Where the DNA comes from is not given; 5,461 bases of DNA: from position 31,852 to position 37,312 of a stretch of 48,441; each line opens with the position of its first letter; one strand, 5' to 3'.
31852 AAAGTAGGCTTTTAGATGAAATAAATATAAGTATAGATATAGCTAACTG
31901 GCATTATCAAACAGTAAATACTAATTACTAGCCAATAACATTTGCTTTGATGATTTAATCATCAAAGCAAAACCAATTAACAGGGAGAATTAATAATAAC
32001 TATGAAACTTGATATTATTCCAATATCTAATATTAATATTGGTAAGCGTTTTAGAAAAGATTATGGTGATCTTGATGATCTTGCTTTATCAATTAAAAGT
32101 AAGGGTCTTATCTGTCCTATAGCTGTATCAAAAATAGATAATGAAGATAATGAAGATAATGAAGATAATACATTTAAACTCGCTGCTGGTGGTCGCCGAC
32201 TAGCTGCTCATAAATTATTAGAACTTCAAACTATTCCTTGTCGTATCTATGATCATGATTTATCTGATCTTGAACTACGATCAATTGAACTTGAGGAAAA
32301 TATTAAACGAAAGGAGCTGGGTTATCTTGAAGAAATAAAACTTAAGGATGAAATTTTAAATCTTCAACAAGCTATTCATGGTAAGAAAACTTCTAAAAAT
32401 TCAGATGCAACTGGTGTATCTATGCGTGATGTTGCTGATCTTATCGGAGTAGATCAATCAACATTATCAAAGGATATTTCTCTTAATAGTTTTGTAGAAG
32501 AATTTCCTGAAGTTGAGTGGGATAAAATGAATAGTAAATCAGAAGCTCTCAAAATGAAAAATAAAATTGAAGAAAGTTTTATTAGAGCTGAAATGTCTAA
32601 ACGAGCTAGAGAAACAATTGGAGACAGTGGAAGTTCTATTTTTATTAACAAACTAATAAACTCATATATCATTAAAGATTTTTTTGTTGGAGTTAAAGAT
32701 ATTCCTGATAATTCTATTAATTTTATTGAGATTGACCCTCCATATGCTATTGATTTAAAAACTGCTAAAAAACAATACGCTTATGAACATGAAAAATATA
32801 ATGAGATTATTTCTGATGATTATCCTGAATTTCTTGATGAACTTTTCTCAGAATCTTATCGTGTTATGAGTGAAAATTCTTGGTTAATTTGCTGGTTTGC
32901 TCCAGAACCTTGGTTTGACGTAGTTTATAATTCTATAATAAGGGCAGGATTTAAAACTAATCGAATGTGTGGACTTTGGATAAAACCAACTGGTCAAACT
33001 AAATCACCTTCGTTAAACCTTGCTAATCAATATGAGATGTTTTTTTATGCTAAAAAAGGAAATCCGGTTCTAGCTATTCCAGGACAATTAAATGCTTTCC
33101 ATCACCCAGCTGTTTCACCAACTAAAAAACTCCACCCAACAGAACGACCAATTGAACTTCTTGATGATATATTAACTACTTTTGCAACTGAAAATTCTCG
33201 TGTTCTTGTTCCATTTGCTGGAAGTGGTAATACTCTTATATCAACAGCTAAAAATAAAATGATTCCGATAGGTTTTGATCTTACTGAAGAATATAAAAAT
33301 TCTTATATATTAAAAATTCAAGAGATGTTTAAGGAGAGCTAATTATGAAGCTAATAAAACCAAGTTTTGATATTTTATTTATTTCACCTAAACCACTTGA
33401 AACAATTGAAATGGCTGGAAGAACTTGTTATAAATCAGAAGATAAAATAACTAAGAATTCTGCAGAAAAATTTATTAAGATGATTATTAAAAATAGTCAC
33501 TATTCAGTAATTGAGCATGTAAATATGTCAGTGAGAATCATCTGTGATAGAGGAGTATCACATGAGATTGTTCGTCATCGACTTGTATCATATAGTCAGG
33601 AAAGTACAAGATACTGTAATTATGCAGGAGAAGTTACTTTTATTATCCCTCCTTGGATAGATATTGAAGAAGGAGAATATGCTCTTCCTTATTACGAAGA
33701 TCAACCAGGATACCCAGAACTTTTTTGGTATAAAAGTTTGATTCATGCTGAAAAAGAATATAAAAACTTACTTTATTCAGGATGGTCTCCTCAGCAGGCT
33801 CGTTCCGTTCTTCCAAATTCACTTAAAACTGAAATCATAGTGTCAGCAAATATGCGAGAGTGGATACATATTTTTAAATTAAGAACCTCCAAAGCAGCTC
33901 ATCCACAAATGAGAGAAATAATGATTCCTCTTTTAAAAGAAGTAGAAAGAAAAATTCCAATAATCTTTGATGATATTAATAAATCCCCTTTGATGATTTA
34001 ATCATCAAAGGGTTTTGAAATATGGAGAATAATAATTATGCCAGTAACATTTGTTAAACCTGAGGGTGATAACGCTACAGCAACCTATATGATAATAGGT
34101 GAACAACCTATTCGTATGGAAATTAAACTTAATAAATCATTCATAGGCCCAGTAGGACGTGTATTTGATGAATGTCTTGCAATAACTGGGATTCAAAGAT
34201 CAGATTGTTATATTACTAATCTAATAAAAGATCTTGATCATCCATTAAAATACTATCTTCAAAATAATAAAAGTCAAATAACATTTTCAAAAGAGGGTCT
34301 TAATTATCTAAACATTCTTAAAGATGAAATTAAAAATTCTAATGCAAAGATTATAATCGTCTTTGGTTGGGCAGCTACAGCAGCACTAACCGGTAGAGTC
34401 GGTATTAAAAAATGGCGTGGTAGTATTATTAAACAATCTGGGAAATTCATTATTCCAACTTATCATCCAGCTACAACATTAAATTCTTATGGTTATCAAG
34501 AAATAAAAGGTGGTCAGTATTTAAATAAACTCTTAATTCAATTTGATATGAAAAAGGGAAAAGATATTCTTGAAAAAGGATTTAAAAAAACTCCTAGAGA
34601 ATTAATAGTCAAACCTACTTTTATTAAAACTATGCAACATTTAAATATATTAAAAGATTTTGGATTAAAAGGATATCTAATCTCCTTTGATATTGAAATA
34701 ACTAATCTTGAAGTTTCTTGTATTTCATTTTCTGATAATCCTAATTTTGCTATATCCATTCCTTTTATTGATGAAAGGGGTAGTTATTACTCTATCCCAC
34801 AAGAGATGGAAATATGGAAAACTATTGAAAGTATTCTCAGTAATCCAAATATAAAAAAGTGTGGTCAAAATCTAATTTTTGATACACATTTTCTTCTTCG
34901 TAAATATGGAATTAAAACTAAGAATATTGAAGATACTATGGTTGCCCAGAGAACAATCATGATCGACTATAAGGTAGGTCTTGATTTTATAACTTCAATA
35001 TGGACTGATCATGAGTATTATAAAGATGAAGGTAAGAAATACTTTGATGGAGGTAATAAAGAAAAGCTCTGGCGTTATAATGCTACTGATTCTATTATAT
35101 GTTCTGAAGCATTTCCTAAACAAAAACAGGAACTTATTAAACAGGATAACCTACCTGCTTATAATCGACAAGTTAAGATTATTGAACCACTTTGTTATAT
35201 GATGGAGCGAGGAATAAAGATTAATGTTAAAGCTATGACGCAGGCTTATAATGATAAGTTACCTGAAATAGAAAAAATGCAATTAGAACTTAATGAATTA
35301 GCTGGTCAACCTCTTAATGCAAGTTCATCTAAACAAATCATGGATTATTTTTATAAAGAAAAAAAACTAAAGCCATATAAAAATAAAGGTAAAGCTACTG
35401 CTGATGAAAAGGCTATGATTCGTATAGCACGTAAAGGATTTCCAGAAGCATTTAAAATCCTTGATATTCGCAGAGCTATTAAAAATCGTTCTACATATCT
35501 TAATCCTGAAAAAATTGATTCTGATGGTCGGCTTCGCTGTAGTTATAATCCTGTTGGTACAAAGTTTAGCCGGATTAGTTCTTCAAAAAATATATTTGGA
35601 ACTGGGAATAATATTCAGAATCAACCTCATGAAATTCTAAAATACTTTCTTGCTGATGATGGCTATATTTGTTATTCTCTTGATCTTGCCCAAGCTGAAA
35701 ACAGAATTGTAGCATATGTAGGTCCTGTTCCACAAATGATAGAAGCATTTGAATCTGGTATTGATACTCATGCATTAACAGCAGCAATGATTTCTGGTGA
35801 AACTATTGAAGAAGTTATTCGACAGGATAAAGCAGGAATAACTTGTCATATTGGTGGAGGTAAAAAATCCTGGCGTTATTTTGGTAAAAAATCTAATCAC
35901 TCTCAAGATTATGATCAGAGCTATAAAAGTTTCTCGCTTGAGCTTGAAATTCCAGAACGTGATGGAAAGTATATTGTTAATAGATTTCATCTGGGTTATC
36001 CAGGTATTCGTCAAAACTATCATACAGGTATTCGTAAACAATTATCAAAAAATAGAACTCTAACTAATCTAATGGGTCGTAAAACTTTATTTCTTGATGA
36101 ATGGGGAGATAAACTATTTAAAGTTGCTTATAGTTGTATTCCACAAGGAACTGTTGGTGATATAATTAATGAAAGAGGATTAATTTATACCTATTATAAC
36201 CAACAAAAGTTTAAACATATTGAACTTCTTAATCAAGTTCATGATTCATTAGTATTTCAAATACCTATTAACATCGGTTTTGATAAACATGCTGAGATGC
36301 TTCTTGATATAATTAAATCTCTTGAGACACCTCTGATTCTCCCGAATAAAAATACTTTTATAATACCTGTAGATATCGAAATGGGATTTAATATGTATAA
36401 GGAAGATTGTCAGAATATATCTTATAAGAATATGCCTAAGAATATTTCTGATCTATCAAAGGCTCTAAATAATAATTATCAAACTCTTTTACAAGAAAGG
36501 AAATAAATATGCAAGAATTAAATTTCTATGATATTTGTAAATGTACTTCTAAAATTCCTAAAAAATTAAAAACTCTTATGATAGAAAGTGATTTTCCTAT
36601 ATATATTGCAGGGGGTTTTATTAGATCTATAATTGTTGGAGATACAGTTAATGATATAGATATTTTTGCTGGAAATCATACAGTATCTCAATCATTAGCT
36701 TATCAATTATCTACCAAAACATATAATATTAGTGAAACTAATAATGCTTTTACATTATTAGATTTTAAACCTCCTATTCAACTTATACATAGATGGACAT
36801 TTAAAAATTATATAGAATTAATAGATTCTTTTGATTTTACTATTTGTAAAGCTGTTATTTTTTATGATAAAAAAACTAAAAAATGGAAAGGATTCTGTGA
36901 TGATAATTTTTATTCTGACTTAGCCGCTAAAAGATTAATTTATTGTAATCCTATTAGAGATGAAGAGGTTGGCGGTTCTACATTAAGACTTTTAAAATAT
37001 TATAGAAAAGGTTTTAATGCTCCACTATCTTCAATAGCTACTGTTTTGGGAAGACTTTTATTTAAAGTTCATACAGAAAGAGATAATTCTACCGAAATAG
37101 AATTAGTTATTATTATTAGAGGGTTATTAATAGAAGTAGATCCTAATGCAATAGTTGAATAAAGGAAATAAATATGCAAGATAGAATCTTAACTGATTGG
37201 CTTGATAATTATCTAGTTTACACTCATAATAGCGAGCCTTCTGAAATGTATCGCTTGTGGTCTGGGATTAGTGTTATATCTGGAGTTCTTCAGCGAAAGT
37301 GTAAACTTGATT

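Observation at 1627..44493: A perfectly conserved 21-bp palindrome in 22 copies punctuates both transcription arms of the phage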

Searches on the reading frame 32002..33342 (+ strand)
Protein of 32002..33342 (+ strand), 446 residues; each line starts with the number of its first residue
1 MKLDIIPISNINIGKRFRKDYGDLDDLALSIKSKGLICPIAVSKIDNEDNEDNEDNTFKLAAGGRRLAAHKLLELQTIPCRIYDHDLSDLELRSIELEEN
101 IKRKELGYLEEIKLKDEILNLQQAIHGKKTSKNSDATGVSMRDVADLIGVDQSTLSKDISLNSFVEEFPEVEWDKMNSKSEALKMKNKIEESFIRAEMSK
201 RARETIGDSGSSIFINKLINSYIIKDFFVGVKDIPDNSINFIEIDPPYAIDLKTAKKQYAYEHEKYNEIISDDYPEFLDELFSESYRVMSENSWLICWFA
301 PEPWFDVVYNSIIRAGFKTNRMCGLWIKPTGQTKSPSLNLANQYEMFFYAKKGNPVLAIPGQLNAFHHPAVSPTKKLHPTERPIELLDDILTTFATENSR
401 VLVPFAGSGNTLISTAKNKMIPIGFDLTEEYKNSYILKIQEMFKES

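Call 7: search_protein_families(library=phrogs, proteins=[window:32002-33342:+])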
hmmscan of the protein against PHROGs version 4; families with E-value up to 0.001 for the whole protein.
window:32002-33342:+ (446 aa): 17 families
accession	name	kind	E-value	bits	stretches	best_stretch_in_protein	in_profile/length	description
phrog_67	-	other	4.3e-26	93.2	1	178-433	71-337/743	DNA methyltransferase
phrog_498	-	other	4.8e-26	92.5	2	236-442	220-423/633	DNA methyltransferase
phrog_3264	-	DNA, RNA and nucleotide metabolism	4.8e-20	73.4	1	3-203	49-241/337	ParB-like partition protein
phrog_12047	-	DNA, RNA and nucleotide metabolism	6.5e-20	72.9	1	5-137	2-121/301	ParB-like partition nuclease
phrog_6218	-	DNA, RNA and nucleotide metabolism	4.8e-18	66.6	1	18-148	21-139/506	ParB-like partition protein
phrog_4715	-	DNA, RNA and nucleotide metabolism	3.5e-17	63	1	6-150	150-301/630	ParB-like partition protein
phrog_3951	-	unknown function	4.3e-11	43.9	1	3-183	18-190/301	-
phrog_3008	-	other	3.6e-10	40.5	1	368-445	140-217/244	DNA methyltransferase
phrog_18293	-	other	3.8e-07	31.1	1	373-440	41-108/119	methyltransferase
phrog_6025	-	other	5.6e-06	27.1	1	232-335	24-117/192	DNA methyltransferase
phrog_8071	-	DNA, RNA and nucleotide metabolism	1.7e-05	25.2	1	5-147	9-129/389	ParB-like partition protein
phrog_1033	-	DNA, RNA and nucleotide metabolism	3.7e-05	24.7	1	20-92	54-123/334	ParB-like partition protein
phrog_21315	-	unknown function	5.4e-05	23.3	1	11-154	18-155/415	-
phrog_23085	-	unknown function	0.00016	22.4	1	377-434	43-100/138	-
phrog_6952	-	other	0.00025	22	1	369-442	105-178/181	DNA methyltransferase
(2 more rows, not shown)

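Call 59: search_protein_families(library=pfam, proteins=[window:32002-33342:+], max_evalue=1)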
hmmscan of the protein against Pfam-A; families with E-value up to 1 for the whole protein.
window:32002-33342:+ (446 aa): 4 families
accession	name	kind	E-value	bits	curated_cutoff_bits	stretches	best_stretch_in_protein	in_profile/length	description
PF01555.25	N6_N4_Mtase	-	1.3e-15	58.5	26.7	1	239-433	1-217/221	DNA methylase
PF02195.25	ParB_N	-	2.8e-09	37.4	26.3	1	5-102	5-95/95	ParB N-terminal domain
PF02086.21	MethyltransfD12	-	0.03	14.5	22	0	386-440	8-63/253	D12 class N6 adenine-specific DNA methyltransferase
PF01381.28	HTH_3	-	0.051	14.1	23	1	138-157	9-28/55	Helix-turn-helix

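Call 60: search_solved_structures(query=window:32002-33342:+, max_evalue=0.01)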
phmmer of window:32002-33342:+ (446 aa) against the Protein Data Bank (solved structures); distinct sequences matched with E-value up to 0.01: 18.
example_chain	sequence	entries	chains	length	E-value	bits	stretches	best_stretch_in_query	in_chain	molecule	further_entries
8s9n_A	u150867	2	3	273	4.9e-12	48.5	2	375-435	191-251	DNA cytosine-N4 methyltransferase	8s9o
8s9m_A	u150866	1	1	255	1.7e-11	46.8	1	375-435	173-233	DNA cytosine-N4 methyltransferase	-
9c3u_A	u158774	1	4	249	9.8e-08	34.4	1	377-431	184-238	Methyltransferase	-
8urk_A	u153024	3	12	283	1.4e-07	33.9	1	377-431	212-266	Methyltransferase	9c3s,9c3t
7ol9_A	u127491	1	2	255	3.8e-07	32.4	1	23-122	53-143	Nucleoid occlusion protein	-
4umk_A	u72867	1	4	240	2.1e-06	30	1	22-126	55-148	PROBABLE CHROMOSOME-PARTITIONING PROTEIN PARB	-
6t1f_A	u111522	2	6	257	4.5e-06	28.9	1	16-112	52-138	Chromosome-partitioning protein ParB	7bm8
7ng0_A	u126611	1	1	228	7.8e-06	28.1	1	16-122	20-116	Nucleoid occlusion protein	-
7nfu_A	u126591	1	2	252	1e-05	27.7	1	16-122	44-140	Nucleoid occlusion protein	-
6sdk_A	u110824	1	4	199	0.00011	24.4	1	58-120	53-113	Stage 0 sporulation protein J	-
1vz0_A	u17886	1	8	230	0.00011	24.3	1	15-120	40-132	Chromosome-partitioning protein Spo0J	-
2zie_A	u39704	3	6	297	0.00067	21.7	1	374-432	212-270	Putative modification methylase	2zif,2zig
5hek_A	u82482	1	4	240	0.00078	21.5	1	367-432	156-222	Adenine specific DNA methyltransferase (DpnA)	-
5hfj_A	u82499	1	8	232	0.00082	21.4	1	367-432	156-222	Adenine specific DNA methyltransferase (DpnA)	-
7o0n_A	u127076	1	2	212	0.0011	21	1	7-123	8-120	ParB family protein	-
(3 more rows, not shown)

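Call 63: find_related_loci(query=A1, collection=viral_contigs, flank=10000)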
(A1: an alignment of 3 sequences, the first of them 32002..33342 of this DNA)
Query A1 (446 aa) in viral_contigs; peptide patterns used: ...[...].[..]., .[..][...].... (x = any residue, [..] = any of these).
209 stretches matched a pattern; 78 encode a relative of the query (tblastn E <= 1e-3); 78 distinct loci.
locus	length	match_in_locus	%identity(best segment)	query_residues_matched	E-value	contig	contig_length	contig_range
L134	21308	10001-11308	68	1-445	0e+0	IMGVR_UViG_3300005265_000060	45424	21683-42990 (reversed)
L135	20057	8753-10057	54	1-443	1e-161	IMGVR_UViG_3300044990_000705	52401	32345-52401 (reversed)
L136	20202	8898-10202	54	1-443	1e-161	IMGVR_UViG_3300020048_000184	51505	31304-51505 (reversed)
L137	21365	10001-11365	52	1-443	3e-156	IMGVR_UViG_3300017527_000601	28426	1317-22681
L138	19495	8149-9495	50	1-441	2e-150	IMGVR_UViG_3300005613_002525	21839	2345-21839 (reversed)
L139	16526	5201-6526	52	1-443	4e-149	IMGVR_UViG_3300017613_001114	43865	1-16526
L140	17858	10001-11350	50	1-442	3e-149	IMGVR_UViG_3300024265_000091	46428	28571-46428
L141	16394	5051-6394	48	6-445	1e-136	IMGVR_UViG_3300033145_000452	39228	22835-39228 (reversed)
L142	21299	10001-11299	47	2-444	3e-132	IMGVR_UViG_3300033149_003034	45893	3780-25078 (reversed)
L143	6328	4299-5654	46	2-445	3e-132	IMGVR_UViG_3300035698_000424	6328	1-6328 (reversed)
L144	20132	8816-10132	46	1-441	6e-131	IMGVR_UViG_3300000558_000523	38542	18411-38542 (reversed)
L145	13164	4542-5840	47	2-444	8e-131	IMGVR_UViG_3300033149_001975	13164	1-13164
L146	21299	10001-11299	47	2-444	8e-131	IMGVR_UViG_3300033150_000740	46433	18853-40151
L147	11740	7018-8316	47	2-444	4e-130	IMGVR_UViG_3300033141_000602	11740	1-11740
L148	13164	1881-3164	46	1-442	9e-130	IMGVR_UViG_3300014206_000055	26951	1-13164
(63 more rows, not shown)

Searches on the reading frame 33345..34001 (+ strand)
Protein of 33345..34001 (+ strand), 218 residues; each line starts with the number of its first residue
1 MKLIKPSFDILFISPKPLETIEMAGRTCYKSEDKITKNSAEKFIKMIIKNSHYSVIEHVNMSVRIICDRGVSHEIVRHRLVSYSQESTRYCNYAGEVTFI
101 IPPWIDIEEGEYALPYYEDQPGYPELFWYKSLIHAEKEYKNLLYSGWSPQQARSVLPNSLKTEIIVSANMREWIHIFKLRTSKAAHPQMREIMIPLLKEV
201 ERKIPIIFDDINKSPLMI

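Call 24: search_protein_families(library=pfam, proteins=[window:33345-34001:+], max_evalue=0.01)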
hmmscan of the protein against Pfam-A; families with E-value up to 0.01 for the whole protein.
window:33345-34001:+ (218 aa): 1 family
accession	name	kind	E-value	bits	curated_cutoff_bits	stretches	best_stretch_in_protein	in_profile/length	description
PF02511.20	Thy1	-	1.3e-50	172.2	24.8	1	14-205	6-190/191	Thymidylate synthase complementing protein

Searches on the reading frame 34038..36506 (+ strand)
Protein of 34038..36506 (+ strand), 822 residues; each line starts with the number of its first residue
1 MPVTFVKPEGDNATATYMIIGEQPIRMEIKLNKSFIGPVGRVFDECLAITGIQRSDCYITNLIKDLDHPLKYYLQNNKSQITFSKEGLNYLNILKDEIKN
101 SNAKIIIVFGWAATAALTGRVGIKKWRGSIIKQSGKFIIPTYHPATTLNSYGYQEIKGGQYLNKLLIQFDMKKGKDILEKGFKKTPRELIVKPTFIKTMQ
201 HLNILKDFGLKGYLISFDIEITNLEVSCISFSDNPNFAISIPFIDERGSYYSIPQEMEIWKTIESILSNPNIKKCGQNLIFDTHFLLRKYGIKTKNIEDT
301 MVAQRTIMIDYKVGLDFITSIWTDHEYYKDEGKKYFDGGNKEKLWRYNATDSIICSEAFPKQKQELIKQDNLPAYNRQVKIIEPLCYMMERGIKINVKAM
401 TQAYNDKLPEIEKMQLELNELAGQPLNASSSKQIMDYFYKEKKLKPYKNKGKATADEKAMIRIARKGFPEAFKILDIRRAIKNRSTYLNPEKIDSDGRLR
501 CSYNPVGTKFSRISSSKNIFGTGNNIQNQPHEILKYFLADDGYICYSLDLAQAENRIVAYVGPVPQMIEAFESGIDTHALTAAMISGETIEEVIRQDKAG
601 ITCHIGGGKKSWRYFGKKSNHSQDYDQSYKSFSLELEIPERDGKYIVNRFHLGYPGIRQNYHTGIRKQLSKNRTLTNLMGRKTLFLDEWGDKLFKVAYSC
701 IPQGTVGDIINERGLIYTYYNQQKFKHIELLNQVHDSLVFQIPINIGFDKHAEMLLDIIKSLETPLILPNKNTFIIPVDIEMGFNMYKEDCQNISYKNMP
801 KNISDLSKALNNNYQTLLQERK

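Call 7: search_protein_families(library=phrogs, proteins=[window:34038-36506:+])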
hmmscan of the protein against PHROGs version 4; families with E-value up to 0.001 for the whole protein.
window:34038-36506:+ (822 aa): 4 families
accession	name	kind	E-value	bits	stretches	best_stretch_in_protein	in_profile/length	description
phrog_17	-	DNA, RNA and nucleotide metabolism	2.2e-75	255.6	1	11-789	476-1233/1445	DNA polymerase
phrog_2573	-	DNA, RNA and nucleotide metabolism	8.4e-14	52.5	1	540-788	15-276/336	DNA polymerase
phrog_10285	-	DNA, RNA and nucleotide metabolism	4.3e-07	30.3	1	532-659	44-162/321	DNA polymerase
phrog_5995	-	DNA, RNA and nucleotide metabolism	6.1e-05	23.7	1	624-746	5-132/236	DNA polymerase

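Call 16: find_related_loci(query=window:34038-36506:+, collection=viral_contigs, flank=10000)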
Query window:34038-36506:+ (822 aa) in viral_contigs; peptide patterns used: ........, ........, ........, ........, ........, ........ (x = any residue, [..] = any of these).
24 stretches matched a pattern; 2 encode a relative of the query (tblastn E <= 1e-3); 2 distinct loci.
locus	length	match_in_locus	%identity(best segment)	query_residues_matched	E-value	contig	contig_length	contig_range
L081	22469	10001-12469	79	1-821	0e+0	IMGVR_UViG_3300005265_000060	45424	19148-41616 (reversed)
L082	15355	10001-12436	51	2-822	0e+0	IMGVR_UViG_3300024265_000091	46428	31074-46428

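Call 87: find_related_loci(query=A3, collection=viral_contigs, flank=10000)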
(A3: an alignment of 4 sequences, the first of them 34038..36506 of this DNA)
Query A3 (822 aa) in viral_contigs; peptide patterns used: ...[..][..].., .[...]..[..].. (x = any residue, [..] = any of these).
600 stretches matched a pattern (row limit reached: there are more); 479 encode a relative of the query (tblastn E <= 1e-3); the best 80 are kept; 80 distinct loci.
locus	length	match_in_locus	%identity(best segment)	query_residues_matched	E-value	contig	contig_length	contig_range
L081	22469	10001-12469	79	1-821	0e+0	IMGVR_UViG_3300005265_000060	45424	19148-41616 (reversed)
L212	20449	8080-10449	57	4-800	0e+0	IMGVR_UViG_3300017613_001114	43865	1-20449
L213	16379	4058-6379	55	18-807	0e+0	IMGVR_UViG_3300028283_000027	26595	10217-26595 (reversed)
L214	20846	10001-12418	52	4-816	0e+0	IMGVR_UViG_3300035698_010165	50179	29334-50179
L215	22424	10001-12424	52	4-810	0e+0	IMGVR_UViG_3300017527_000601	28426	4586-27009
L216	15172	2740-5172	50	4-817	0e+0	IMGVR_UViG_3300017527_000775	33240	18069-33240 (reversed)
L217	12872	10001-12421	49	3-817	0e+0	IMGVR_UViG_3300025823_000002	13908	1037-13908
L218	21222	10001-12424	49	2-818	0e+0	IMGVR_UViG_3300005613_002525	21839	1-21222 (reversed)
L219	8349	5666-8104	49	3-820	0e+0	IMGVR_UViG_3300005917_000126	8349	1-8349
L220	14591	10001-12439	49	3-820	0e+0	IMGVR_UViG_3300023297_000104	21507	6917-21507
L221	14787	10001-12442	49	3-822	0e+0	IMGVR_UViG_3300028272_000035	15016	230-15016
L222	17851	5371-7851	48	6-821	0e+0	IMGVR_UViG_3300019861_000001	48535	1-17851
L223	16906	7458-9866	50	3-798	0e+0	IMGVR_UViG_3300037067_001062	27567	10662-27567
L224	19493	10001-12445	49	3-809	0e+0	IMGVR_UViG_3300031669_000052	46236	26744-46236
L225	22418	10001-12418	48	3-814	0e+0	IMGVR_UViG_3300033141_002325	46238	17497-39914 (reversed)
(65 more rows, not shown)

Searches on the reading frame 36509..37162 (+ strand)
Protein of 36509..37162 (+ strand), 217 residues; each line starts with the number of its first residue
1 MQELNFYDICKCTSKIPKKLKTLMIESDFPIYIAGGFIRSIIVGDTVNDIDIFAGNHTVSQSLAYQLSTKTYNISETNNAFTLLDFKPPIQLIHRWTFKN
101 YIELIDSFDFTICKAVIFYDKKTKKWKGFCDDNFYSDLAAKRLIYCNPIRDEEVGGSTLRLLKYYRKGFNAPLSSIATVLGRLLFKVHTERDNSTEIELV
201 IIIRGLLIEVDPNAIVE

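Call 24: search_protein_families(library=pfam, proteins=[window:36509-37162:+], max_evalue=0.01)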
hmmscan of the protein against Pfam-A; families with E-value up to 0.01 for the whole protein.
window:36509-37162:+ (217 aa): 1 family
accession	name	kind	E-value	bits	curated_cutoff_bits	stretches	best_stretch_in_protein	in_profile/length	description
PF01743.26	PolyA_pol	-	0.0063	17.3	23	1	31-81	1-49/126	Poly A polymerase head domain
